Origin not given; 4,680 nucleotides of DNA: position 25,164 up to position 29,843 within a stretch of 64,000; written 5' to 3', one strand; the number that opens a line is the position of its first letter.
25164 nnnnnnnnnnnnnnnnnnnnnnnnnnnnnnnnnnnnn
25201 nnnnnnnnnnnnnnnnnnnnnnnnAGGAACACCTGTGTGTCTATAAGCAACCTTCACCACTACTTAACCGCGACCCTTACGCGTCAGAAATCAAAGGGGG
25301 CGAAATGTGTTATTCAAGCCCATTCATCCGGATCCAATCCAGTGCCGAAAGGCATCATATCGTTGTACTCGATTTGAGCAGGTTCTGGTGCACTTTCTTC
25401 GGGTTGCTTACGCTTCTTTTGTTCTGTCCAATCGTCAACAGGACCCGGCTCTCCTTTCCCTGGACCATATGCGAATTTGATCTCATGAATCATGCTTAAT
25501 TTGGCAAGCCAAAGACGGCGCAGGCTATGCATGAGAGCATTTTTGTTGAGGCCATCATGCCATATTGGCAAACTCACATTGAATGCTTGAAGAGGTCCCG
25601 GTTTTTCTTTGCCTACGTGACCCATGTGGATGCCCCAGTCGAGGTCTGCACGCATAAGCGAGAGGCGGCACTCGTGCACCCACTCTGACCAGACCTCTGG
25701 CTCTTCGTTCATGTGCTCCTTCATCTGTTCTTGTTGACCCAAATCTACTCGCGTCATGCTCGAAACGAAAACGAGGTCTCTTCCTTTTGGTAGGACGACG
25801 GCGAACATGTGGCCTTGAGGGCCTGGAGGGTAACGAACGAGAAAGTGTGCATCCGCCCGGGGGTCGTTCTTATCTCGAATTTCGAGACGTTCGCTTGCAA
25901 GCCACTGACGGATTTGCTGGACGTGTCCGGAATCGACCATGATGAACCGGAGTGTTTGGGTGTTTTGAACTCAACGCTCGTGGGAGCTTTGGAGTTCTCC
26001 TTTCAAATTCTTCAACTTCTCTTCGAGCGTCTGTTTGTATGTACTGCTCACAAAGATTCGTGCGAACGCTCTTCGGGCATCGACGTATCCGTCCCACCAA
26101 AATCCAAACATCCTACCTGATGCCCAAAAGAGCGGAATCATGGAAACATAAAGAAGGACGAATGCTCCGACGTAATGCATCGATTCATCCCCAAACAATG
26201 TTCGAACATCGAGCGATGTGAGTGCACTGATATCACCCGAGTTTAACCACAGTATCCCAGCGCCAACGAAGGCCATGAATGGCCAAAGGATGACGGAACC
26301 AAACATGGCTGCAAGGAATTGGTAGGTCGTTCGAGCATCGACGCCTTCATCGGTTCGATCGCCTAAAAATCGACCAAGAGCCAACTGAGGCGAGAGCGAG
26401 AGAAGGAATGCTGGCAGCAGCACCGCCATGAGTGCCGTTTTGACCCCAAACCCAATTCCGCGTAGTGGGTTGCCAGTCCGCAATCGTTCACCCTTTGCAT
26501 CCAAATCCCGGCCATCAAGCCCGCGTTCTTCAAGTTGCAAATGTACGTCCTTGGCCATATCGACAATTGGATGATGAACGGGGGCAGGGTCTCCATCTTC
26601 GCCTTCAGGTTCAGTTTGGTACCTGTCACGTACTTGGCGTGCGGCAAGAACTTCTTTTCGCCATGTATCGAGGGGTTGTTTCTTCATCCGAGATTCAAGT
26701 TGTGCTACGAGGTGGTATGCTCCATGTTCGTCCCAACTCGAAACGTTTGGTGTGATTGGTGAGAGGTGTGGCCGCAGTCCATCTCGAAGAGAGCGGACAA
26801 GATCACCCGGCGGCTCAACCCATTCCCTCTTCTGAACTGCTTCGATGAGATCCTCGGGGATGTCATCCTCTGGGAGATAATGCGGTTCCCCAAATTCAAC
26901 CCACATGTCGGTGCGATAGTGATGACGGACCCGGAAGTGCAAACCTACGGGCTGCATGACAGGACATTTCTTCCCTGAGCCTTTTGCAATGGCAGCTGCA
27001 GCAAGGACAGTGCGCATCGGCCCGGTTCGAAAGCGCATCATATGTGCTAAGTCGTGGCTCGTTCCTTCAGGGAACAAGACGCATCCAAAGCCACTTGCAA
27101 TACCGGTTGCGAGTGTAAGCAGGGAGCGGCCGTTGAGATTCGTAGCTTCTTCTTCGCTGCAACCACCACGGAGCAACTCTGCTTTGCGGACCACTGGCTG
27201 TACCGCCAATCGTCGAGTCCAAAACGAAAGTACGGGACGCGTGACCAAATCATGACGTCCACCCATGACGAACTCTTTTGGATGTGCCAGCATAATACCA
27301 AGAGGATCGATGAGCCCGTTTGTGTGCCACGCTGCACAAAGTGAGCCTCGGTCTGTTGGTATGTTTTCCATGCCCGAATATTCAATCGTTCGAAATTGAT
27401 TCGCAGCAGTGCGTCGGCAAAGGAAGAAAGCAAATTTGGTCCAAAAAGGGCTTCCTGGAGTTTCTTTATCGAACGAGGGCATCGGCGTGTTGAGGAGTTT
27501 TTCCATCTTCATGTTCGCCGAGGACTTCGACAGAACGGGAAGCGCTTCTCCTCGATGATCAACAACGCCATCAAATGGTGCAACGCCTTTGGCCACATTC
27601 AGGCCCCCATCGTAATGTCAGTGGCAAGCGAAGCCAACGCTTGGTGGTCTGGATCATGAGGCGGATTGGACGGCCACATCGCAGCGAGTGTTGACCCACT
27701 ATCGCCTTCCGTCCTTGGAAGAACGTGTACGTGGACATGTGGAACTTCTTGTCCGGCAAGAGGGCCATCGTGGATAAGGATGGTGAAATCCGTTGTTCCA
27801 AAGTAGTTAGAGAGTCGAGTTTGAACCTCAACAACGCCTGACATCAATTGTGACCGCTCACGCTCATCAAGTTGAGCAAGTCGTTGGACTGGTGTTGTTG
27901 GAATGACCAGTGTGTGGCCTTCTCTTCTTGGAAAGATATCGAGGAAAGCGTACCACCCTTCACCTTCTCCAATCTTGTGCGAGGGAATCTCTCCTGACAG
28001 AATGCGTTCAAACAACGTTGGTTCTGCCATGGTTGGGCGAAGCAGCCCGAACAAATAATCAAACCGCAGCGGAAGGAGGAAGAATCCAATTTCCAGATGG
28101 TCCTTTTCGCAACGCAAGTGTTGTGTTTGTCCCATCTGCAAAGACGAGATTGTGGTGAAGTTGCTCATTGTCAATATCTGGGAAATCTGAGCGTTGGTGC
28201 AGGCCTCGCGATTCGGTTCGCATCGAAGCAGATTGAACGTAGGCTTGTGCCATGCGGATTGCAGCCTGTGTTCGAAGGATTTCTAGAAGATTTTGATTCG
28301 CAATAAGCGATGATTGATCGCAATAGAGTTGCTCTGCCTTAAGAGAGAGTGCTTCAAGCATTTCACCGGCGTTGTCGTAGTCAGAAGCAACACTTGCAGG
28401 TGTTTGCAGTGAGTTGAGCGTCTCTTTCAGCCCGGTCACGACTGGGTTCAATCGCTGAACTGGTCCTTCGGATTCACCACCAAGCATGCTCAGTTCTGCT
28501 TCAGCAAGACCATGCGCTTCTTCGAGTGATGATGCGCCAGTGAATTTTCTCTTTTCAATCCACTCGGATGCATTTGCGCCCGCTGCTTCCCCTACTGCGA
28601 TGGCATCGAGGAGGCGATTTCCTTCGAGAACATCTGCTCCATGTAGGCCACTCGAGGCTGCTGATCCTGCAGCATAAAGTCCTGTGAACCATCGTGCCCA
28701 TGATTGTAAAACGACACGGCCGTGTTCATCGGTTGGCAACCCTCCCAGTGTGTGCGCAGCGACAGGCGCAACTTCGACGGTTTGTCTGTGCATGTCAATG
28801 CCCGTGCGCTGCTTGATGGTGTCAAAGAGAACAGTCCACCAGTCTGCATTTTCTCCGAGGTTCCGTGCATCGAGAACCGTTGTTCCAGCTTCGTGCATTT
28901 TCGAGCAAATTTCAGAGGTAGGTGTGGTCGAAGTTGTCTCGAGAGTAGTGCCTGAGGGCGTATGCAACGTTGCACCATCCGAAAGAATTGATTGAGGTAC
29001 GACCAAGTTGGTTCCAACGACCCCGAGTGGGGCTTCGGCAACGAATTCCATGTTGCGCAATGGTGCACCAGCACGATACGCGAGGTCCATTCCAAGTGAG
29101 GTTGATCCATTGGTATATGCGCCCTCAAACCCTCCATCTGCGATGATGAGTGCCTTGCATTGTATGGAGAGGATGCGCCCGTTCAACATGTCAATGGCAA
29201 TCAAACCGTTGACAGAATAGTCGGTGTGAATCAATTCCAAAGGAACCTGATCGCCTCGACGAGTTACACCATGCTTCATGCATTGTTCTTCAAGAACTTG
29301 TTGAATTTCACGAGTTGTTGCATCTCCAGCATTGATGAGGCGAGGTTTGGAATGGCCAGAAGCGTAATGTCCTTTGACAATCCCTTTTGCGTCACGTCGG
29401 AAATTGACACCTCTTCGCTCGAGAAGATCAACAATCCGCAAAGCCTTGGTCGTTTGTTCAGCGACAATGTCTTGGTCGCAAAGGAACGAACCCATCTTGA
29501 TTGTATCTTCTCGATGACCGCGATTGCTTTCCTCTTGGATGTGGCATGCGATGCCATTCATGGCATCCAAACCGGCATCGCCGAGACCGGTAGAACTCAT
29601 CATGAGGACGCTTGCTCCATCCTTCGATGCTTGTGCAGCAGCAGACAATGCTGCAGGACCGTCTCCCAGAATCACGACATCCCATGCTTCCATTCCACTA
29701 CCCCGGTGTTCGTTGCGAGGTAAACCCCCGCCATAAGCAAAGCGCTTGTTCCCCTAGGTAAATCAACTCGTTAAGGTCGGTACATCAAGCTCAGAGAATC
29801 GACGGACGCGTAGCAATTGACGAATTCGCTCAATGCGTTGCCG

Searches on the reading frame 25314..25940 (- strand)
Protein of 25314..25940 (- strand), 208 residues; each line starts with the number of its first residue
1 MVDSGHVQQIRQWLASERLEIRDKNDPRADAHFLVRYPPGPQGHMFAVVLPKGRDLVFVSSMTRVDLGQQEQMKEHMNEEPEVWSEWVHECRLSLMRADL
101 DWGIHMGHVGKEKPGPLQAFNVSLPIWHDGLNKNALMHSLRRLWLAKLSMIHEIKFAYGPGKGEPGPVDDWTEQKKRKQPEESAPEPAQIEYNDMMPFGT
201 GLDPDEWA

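Call 5: search_protein_families(library=pfam, proteins=[window:25314-25940:-], max_evalue=1)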
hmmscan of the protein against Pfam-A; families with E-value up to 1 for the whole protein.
window:25314-25940:- (208 aa): 1 family
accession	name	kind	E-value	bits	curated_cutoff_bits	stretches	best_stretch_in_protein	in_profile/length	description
PF10061.14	DUF2299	-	1.3e-12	48.1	22.8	1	9-151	1-135/138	Uncharacterized conserved protein (DUF2299)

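Call 6: search_protein_families(library=ncbifam, proteins=[window:25314-25940:-], max_evalue=1)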
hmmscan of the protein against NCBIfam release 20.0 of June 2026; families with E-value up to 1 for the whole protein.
window:25314-25940:- (208 aa): 0 families

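Call 86: search_solved_structures(query=window:25314-25940:-, max_evalue=1, show_alignments=1)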
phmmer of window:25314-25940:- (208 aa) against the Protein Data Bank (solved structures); distinct sequences matched with E-value up to 1: 1.
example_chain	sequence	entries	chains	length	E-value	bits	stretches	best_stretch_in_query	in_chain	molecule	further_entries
3cxj_A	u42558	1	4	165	1.9e-08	37.6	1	8-162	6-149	Uncharacterized protein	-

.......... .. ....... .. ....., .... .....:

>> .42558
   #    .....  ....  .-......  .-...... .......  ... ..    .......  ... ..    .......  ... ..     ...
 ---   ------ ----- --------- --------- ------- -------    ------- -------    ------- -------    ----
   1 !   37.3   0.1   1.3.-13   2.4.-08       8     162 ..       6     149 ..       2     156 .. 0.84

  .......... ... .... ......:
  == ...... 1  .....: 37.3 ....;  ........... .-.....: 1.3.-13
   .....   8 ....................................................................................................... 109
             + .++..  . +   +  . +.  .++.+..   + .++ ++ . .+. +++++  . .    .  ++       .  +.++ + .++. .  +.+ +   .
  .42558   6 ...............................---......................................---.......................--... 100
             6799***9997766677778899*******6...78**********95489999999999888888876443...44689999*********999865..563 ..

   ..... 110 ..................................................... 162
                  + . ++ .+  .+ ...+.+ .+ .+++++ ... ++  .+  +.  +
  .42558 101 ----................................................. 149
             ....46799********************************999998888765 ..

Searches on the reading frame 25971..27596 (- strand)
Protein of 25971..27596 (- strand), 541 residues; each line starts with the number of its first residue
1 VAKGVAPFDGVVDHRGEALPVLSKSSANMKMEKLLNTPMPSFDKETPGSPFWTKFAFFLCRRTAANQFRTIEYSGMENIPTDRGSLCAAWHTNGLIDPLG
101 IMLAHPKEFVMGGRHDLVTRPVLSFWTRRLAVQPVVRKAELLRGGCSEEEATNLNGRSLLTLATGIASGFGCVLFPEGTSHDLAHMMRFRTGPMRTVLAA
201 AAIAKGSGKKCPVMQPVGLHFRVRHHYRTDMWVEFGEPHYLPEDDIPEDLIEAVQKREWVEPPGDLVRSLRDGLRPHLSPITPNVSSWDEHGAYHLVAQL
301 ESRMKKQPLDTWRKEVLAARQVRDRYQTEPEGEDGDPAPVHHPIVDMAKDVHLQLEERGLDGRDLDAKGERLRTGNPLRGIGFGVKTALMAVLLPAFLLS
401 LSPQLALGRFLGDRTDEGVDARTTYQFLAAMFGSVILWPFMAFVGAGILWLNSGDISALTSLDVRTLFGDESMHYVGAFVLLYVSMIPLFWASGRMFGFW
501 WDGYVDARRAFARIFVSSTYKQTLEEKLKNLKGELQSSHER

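Call 12: search_protein_families(library=pfam, proteins=[window:25971-27596:-], max_evalue=0.001)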
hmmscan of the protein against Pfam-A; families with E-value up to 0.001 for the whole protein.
window:25971-27596:- (541 aa): 1 family
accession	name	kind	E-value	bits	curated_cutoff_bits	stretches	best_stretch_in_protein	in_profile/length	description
PF01553.26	Acyltransferase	-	7.8e-10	39.1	23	1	71-210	2-123/132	Acyltransferase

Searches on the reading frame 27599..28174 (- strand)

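Call 12: search_protein_families(library=pfam, proteins=[window:27599-28174:-], max_evalue=0.001)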
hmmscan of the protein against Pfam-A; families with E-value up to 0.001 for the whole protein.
window:27599-28174:- (191 aa): 3 families
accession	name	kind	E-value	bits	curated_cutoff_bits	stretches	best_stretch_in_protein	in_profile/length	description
PF01230.28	HIT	-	1.8e-25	89.9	21.5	1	61-156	2-97/98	HIT domain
PF11969.13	DcpS_C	-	1.8e-08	35.3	24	1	54-153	3-101/114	Scavenger mRNA decapping enzyme C-term binding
PF02744.22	GalP_UDP_tr_C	-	0.00021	21.5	29.2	1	87-152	51-118/165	Galactose-1-phosphate uridyl transferase, C-terminal domain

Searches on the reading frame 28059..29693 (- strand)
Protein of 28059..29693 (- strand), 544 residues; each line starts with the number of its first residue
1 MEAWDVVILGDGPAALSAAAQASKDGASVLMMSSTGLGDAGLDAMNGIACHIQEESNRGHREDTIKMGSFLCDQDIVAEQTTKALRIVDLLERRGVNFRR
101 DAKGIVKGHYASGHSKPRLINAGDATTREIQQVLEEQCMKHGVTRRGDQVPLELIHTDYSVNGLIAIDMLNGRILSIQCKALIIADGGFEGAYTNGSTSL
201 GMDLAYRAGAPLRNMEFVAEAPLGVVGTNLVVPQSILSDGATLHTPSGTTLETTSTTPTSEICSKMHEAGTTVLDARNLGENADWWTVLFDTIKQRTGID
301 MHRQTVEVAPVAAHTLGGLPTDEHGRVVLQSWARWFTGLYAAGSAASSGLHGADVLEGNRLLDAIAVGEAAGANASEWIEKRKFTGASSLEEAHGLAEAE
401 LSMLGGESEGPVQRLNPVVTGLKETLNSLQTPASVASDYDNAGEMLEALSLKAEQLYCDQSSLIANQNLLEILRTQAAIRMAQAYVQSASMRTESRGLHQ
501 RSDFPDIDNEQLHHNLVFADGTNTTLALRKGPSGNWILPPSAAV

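Call 12: search_protein_families(library=pfam, proteins=[window:28059-29693:-], max_evalue=0.001)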
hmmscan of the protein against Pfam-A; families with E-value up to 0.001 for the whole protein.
window:28059-29693:- (544 aa): 5 families
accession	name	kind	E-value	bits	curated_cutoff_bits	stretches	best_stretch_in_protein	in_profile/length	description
PF00890.30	FAD_binding_2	-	1.1e-37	130.7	20.4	1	5-361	1-414/414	FAD binding domain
PF02910.25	Succ_DH_flav_C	-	2.9e-15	56.8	20.8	1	441-526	23-109/130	Fumarate reductase flavoprotein C-term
PF03486.20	HI0933_like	-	4.9e-08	33.1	50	1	126-343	107-217/244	HI0933-like protein Rossmann domain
PF07992.20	Pyr_redox_2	-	0.0002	21.4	26.1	0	5-33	2-30/291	Pyridine nucleotide-disulphide oxidoreductase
PF12831.13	FAD_oxidored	-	0.00095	19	27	0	5-36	1-32/416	FAD dependent oxidoreductase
